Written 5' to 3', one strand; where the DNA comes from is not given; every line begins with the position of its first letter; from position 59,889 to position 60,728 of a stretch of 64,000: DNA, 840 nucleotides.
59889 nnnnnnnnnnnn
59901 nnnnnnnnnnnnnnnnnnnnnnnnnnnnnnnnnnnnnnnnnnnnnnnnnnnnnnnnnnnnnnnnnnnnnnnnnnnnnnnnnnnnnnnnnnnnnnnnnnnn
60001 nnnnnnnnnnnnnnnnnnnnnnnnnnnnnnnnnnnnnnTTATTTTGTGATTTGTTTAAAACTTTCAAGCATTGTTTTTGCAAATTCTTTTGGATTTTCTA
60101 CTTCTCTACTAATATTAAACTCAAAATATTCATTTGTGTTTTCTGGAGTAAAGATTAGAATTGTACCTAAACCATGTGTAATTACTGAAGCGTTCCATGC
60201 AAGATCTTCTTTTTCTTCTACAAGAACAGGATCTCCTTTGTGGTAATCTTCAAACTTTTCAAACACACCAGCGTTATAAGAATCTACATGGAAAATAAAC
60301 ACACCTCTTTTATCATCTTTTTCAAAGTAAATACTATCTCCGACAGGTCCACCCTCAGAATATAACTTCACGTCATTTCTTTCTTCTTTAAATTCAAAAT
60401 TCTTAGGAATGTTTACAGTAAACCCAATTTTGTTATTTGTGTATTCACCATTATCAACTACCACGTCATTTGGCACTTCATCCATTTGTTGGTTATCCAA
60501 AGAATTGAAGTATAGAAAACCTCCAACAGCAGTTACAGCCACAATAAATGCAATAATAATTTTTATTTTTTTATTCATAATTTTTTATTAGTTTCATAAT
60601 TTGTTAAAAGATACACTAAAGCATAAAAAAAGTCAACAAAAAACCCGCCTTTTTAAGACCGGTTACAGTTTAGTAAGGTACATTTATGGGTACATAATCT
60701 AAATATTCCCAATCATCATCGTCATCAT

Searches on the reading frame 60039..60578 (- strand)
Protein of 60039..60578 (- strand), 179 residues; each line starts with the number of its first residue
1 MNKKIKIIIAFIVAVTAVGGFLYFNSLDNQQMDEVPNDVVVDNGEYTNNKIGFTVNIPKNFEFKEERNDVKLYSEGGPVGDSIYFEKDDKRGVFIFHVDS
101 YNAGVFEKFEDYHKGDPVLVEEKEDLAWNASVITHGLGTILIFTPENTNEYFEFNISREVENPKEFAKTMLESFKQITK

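Call 13: search_protein_families(library=pfam, proteins=[window:60039-60578:-], max_evalue=0.01)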
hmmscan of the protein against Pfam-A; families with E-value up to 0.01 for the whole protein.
window:60039-60578:- (179 aa): 0 families

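Call 17: find_encoding_contigs(protein=window:60039-60578:-, flank=4000, max_places=10)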
Protein window:60039-60578:- (179 aa): no gene with exactly this product is on record in the collection.

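Call 26: find_homologous_proteins(query=window:60039-60578:-, max_evalue=0.001)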
Query window:60039-60578:- (179 aa): 2 proteins with E <= 0.001 among 68 candidates.
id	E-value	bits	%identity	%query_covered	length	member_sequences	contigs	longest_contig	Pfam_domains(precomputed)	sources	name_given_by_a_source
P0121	2.8e-113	394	100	100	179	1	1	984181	-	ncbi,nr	ncbi:MAG: hypothetical protein L3J07_02550 [Candidatus Magasanikbacteria bacterium]|nr:hypothetical 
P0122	3.3e-34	136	52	73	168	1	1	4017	-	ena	-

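Call 27: find_encoding_contigs(protein=P0122, flank=10000, max_places=5)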
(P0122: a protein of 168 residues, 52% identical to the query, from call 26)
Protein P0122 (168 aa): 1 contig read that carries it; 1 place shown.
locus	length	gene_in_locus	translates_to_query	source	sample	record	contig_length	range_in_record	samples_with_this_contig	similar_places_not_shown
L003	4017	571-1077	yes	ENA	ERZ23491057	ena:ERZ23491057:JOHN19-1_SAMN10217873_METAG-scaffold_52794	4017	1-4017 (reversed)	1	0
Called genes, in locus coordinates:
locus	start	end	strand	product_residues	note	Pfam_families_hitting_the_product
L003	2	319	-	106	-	?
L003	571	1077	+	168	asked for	-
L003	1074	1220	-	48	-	-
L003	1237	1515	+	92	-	PF01541:GIY-YIG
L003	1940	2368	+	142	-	-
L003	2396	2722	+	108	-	-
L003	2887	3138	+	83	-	PF13376:OmdA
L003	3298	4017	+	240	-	?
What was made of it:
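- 60039..63710 (-): Accessory block upstream of X: five ORFs without family matches and the C-terminal part of a GajB (Gabija) helicase at 62871-63710. This is the cargo of the integrated DNA. The 179-aa protein has a single distant homolog, in a different context (calls 26, 27).
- Tried and rejected: The 179-aa neighbour has one distant homolog, in an unrelated context (calls 26, 27).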

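Call 68: search_protein_families(library=padloc, proteins=[window:60039-60578:-], max_evalue=0.01)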
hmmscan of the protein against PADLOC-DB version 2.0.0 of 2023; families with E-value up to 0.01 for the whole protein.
window:60039-60578:- (179 aa): 0 families

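Call 69: search_protein_families(library=phrogs, proteins=[window:60039-60578:-], max_evalue=0.01)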
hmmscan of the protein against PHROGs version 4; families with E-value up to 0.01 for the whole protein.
window:60039-60578:- (179 aa): 0 families
